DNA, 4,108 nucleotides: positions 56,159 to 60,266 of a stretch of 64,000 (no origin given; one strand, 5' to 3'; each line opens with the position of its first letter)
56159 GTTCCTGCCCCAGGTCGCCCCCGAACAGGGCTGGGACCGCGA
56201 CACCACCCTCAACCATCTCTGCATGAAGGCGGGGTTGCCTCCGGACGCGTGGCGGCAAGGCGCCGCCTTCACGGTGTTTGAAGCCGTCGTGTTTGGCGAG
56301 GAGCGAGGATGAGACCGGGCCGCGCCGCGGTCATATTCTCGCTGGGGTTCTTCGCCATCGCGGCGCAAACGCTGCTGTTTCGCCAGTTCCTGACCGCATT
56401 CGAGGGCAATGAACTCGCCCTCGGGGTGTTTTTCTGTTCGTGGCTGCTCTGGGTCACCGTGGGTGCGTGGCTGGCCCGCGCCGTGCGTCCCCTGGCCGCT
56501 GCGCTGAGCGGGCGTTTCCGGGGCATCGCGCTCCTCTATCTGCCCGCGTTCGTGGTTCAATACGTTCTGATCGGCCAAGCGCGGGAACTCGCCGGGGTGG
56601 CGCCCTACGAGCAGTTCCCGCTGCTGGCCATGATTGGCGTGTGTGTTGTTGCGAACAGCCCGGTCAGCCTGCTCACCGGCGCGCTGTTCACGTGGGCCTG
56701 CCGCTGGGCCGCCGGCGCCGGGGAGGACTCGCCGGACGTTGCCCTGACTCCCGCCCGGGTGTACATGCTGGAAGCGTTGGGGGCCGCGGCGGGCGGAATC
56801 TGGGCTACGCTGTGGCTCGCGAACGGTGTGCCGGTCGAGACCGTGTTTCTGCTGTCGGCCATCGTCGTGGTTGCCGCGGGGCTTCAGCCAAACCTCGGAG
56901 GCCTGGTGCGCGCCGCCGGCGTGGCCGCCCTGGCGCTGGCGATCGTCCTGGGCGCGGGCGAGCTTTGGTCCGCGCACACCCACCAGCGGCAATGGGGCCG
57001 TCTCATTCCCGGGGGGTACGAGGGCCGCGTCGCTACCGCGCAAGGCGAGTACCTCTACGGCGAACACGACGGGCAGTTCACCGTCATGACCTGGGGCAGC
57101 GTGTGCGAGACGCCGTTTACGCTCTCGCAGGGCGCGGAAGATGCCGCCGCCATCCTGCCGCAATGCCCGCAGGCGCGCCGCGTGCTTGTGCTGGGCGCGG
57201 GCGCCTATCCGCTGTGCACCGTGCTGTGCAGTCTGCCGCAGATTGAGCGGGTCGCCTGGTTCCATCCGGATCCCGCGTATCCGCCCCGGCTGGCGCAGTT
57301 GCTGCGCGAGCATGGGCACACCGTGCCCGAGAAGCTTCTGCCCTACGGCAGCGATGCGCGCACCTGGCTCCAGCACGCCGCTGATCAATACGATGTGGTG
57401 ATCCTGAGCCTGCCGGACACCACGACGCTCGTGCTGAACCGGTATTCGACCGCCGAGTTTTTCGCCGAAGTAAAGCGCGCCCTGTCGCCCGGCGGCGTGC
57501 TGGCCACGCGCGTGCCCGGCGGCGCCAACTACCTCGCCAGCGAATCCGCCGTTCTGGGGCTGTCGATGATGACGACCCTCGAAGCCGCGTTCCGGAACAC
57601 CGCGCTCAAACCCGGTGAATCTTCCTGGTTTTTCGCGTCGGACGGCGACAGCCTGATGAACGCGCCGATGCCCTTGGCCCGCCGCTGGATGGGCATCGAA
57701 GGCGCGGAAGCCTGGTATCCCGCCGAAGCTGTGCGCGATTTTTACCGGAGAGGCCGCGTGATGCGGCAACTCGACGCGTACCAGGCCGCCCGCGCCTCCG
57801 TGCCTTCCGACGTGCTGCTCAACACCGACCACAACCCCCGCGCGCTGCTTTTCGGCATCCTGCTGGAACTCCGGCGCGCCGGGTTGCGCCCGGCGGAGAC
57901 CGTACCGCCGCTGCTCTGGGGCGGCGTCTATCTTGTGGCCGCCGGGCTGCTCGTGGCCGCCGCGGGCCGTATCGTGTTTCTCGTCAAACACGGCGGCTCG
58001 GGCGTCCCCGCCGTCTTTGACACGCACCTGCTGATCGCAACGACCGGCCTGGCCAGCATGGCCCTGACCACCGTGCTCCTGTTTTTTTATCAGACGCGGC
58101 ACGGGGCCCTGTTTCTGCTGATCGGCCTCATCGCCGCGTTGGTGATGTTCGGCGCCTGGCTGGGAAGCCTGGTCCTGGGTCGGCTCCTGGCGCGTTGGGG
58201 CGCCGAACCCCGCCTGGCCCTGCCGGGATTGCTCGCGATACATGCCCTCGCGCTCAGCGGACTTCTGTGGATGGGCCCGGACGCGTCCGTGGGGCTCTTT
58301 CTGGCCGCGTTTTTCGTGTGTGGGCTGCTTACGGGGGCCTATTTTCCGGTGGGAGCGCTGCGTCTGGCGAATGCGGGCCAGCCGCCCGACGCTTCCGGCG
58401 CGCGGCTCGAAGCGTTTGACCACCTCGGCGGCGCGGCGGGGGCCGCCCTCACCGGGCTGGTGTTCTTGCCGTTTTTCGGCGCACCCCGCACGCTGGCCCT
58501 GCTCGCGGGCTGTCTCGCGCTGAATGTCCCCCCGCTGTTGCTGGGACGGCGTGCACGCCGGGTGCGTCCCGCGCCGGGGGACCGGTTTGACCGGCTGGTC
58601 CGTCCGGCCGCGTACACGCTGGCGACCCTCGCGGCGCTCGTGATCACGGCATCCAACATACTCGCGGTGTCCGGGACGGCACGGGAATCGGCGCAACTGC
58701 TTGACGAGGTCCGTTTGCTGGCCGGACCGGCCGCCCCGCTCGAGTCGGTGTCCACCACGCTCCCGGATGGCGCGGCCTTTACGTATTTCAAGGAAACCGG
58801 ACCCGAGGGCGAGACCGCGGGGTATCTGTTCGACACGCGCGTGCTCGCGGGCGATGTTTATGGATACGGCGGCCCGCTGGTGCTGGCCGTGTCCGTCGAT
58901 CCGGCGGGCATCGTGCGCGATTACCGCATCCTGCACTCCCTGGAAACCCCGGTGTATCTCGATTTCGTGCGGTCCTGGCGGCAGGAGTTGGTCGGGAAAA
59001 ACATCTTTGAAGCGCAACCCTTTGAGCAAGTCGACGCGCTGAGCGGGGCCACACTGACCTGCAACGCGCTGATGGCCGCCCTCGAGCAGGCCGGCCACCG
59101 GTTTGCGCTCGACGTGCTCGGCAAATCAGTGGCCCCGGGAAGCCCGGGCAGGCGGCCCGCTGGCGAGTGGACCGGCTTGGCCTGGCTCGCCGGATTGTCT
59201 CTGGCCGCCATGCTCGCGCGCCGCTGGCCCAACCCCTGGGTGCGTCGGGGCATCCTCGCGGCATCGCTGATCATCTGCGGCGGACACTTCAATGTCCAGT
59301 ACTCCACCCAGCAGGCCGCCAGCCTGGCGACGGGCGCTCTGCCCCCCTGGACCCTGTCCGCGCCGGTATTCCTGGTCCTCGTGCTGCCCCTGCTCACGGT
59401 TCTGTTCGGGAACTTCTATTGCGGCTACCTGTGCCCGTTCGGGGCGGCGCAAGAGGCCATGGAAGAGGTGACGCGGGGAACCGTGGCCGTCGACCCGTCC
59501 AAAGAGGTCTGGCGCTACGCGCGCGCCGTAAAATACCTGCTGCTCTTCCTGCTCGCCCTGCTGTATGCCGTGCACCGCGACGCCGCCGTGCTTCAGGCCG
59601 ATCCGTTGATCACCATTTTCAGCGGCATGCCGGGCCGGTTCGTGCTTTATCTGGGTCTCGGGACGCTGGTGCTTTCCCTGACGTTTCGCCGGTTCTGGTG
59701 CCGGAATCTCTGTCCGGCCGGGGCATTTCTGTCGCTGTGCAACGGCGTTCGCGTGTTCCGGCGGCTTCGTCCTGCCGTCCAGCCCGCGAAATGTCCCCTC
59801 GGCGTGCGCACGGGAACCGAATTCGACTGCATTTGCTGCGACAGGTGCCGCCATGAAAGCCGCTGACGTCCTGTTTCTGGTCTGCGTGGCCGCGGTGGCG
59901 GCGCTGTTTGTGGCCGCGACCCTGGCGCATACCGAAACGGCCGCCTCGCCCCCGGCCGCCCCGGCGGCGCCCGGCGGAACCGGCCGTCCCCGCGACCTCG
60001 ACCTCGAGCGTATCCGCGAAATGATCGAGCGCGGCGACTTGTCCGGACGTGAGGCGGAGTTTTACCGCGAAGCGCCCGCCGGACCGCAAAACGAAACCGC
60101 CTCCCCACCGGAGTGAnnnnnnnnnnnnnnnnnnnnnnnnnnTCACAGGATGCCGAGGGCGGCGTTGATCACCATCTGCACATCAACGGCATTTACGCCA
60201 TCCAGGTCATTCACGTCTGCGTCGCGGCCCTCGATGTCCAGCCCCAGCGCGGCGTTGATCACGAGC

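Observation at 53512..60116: AmmeMemoRadiSam trio extended into a 6.6-kb operon with a flavin/Fe-S transmembrane electron-transfer fusion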

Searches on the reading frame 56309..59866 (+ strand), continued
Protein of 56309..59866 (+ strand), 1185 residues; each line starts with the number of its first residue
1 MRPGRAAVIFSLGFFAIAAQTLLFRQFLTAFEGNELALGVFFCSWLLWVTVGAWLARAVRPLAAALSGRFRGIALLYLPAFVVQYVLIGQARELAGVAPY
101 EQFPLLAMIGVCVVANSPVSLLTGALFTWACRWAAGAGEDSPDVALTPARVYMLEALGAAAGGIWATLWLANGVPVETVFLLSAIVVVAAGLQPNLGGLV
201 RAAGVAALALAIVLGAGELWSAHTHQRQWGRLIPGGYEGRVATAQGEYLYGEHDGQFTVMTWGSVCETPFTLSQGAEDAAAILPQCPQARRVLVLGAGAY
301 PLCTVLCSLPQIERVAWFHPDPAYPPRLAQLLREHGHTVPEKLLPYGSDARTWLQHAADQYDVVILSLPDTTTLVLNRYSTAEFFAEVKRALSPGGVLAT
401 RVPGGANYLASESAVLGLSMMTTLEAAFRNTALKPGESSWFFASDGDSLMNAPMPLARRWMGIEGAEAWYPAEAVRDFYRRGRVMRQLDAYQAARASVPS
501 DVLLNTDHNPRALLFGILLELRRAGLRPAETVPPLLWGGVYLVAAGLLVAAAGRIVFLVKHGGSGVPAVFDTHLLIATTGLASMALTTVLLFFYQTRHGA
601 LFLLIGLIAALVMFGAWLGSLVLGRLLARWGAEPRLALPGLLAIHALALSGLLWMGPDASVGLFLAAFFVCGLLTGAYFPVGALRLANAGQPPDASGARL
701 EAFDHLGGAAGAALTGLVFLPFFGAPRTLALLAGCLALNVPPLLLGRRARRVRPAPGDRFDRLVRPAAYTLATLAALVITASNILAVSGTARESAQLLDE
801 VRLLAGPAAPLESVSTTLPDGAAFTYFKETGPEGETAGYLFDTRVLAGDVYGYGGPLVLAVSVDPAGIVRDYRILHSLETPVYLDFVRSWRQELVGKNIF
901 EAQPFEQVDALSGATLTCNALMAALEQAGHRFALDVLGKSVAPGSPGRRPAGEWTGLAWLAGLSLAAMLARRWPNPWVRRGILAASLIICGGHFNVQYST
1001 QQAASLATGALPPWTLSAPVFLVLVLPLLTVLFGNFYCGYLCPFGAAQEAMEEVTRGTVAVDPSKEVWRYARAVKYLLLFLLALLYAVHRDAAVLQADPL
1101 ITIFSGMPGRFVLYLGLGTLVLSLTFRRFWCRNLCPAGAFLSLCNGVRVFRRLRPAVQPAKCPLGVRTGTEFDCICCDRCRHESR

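Call 37: fold_search(model_id=the predicted structure, library=pdb)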
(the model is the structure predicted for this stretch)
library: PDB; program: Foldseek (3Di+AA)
matches with E <= 10: 964; with E <= 0.001: 86
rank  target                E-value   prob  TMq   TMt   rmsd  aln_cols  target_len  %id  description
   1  1uir_B                7.3e-08  1.00  0.18  0.60   4.5       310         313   20  Crystal Structure of Polyamine Aminopropyltransfease from Thermus thermophilus (released 2003-08-05)
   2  3anx_B                7.6e-08  1.00  0.19  0.63   4.2       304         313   21  Crystal structure of triamine/agmatine aminopropyltransferase (SPEE) from thermus thermophilus, complexed with MTA (released 2011-04-13)
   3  1uir_A                1.7e-07  1.00  0.18  0.61   4.3       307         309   19  Crystal Structure of Polyamine Aminopropyltransfease from Thermus thermophilus (released 2003-08-05)
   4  3anx_A                2.5e-07  1.00  0.18  0.58   5.2       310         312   19  Crystal structure of triamine/agmatine aminopropyltransferase (SPEE) from thermus thermophilus, complexed with MTA (released 2011-04-13)
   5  7xih_B                2.9e-07  1.00  0.17  0.61   5.2       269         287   17  Crystal structure of the aminopropyltransferase, SpeE from hyperthermophilic crenarchaeon, Pyrobaculum calidifontis in (released 2022-06-15)
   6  7xif_A                2.9e-07  1.00  0.17  0.60   5.7       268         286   18  Crystal structure of the aminopropyltransferase, SpeE from hyperthermophilic crenarchaeon, Pyrobaculum calidifontis in (released 2022-06-15)
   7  3o4f_D                4.4e-07  1.00  0.17  0.63   5.1       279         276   17  Crystal Structure of Spermidine Synthase from E. coli (released 2010-08-18)
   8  7xif_D                5.4e-07  1.00  0.17  0.61   5.3       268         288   18  Crystal structure of the aminopropyltransferase, SpeE from hyperthermophilic crenarchaeon, Pyrobaculum calidifontis in (released 2022-06-15)
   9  3o4f_C                9.1e-07  1.00  0.17  0.61   5.3       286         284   17  Crystal Structure of Spermidine Synthase from E. coli (released 2010-08-18)
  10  3o4f_B                9.1e-07  1.00  0.17  0.62   5.2       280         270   18  Crystal Structure of Spermidine Synthase from E. coli (released 2010-08-18)
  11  3o4f_H                1.2e-06  1.00  0.17  0.64   4.8       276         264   17  Crystal Structure of Spermidine Synthase from E. coli (released 2010-08-18)
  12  3o4f_E                1.2e-06  1.00  0.17  0.61   5.3       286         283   17  Crystal Structure of Spermidine Synthase from E. coli (released 2010-08-18)
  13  6bq2_B                2.2e-06  1.00  0.18  0.64   4.8       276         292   17  Crystal structure of Medicago truncatula Thermospermine Synthase (MtTSPS) (released 2018-02-28)
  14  3o4f_A                2.2e-06  1.00  0.17  0.61   5.3       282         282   18  Crystal Structure of Spermidine Synthase from E. coli (released 2010-08-18)
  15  2o06_B                3.1e-06  1.00  0.17  0.59   6.2       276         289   17  Human spermidine synthase (released 2006-12-12)
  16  3o4f_F                3.5e-06  1.00  0.16  0.61   4.7       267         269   17  Crystal Structure of Spermidine Synthase from E. coli (released 2010-08-18)
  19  6bq2_A                5.5e-06  1.00  0.19  0.68   4.2       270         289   16  Crystal structure of Medicago truncatula Thermospermine Synthase (MtTSPS) (released 2018-02-28)
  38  3o4f_G                1.8e-05  1.00  0.17  0.61   5.1       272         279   18  Crystal Structure of Spermidine Synthase from E. coli (released 2010-08-18)
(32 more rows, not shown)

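Call 61: search_solved_structures(query=A1, max_evalue=0.01, show_alignments=0)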
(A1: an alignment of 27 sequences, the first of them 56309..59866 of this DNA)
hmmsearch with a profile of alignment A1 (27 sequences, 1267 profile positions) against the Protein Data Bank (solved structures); distinct sequences matched with E-value up to 0.01: 32.
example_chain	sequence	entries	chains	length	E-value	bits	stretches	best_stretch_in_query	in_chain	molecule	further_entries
3anx_A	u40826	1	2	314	9.6e-22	79.8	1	240-404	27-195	spermidine synthase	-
1uir_A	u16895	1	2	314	1.3e-21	79.4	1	240-401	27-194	Polyamine Aminopropyltransferase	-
6qmm_B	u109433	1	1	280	9.9e-19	69.8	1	285-473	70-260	Polyamine aminopropyltransferase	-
6qmm_A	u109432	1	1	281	2.5e-18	68.4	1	285-473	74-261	Polyamine aminopropyltransferase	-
7xif_A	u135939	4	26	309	5.4e-17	64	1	242-401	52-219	Polyamine aminopropyltransferase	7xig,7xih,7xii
8iyi_A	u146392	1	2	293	7.5e-16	60.3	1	260-447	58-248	KLLA0B09372p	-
2o05_A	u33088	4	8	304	2e-15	58.8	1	258-401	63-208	Spermidine synthase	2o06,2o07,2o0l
3rw9_A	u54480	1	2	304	2e-15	58.8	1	258-401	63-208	Spermidine synthase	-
9q41_A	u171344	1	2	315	2.2e-15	58.7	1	258-401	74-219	Spermidine synthase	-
1iy9_A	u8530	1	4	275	3.5e-15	58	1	261-400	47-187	Spermidine synthase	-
6bq2_A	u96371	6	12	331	1.7e-14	55.7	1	283-432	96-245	Thermospermine synthase ACAULIS protein | Thermospermine synthase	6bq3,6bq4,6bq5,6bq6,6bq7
6o64_A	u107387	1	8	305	2.6e-14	55.1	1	264-402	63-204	Spermidine synthase 2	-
6o65_A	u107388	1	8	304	2.8e-14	55.1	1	265-402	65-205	Spermidine synthase 1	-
1xj5_A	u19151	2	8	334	3.4e-14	54.8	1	265-402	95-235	Spermidine synthase 1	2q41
6o63_A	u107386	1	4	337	3.5e-14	54.7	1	265-402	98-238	Spermidine synthase 1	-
3o4f_A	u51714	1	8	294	5e-14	54.2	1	240-400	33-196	Spermidine synthase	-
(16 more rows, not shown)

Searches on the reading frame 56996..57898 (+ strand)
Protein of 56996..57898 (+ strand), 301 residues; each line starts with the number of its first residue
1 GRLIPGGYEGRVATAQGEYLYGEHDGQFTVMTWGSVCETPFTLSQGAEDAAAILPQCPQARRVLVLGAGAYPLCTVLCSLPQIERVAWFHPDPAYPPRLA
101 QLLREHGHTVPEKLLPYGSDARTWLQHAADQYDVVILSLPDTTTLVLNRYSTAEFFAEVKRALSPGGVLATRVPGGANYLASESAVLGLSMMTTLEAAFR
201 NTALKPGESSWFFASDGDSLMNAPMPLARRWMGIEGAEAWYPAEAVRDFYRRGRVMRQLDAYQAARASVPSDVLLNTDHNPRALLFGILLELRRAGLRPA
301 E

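Call 42: search_solved_structures(query=window:56996-57898:+, max_evalue=1, show_alignments=3)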
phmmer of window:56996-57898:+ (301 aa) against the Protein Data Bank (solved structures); distinct sequences matched with E-value up to 1: 12.
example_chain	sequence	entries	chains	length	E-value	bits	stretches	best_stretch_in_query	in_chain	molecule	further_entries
3anx_A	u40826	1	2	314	1.3e-05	27.9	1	57-172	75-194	spermidine synthase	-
1uir_A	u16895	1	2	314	1.5e-05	27.7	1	57-172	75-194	Polyamine Aminopropyltransferase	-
7xif_A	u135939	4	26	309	0.00042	23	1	127-183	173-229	Polyamine aminopropyltransferase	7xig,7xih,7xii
6qmm_B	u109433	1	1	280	0.00078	22.1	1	60-232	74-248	Polyamine aminopropyltransferase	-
6qmm_A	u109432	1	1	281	0.00084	22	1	60-232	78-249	Polyamine aminopropyltransferase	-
6o65_A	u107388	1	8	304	0.011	18.3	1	54-173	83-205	Spermidine synthase 1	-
1xj5_A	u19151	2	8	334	0.013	18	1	54-173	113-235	Spermidine synthase 1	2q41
6o63_A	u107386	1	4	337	0.014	18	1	54-173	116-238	Spermidine synthase 1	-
7eq3_A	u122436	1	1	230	0.049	16.2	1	19-119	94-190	9F8 diabody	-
2uvd_A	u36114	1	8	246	0.073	15.6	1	155-218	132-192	3-OXOACYL-(ACYL-CARRIER-PROTEIN) REDUCTASE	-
6o64_A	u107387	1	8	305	0.13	14.7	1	60-173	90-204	Spermidine synthase 2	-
3o4f_A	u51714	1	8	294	0.32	13.5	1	59-221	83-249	Spermidine synthase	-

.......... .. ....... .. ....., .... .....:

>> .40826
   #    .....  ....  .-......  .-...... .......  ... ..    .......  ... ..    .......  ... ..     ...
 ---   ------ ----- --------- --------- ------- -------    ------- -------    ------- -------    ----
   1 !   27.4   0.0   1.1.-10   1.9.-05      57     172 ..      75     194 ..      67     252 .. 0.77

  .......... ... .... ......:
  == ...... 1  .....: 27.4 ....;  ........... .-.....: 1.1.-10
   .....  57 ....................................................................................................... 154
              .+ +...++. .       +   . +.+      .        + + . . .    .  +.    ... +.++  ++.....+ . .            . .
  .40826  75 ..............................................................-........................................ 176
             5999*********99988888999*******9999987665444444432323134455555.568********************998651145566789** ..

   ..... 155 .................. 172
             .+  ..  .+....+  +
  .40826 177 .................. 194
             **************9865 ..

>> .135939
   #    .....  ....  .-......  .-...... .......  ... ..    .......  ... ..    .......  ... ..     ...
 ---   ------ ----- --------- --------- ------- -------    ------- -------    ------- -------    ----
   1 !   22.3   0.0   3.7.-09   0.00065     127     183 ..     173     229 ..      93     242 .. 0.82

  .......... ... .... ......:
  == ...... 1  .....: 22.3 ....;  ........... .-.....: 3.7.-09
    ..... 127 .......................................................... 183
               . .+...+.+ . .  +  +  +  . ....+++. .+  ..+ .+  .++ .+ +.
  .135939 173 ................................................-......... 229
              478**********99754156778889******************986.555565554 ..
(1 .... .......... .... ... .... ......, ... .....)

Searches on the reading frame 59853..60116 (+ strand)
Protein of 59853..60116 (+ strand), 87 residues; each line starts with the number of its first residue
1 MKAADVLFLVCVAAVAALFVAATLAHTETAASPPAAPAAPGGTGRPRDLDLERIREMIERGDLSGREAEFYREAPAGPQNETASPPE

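Call 3: search_protein_families(library=pfam, proteins=[window:59853-60116:+], max_evalue=0.01)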
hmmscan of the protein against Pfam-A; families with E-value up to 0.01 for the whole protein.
window:59853-60116:+ (87 aa): 0 families

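Call 4: search_protein_families(library=ncbifam, proteins=[window:59853-60116:+], max_evalue=0.01)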
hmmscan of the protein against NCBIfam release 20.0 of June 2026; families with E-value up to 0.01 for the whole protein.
window:59853-60116:+ (87 aa): 0 families

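Call 30: search_protein_families(library=ncbifam, proteins=[window:59853-60113:+], max_evalue=10)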
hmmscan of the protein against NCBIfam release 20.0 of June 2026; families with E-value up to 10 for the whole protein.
seq(87 aa): 3 families
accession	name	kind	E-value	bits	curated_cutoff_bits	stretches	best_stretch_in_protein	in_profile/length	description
TIGR04360.1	other_trbK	hypoth_equivalog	0.054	13.9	33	1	10-54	4-47/73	putative entry exclusion protein TrbK-alt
NF038083.1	CU044_5270_fam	subfamily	0.3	10.8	100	1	6-59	33-87/284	CU044_5270 family protein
TIGR03931.1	T7SS_Rv3446c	hypoth_equivalog_domain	3.4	7.9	47.6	0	8-39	2-33/194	type VII secretion-associated protein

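Call 31: search_protein_families(library=pfam, proteins=[window:59853-60113:+], max_evalue=10)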
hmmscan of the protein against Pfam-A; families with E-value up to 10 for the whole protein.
seq(87 aa): 2 families
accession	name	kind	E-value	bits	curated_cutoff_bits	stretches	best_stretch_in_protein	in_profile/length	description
PF15912.10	VIR_N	-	0.053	13.4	27.7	1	17-86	118-182/258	Virilizer, N-terminal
PF11131.13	PhrC_PhrF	-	0.14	12.2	25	1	7-29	5-27/38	Rap-phr extracellular signalling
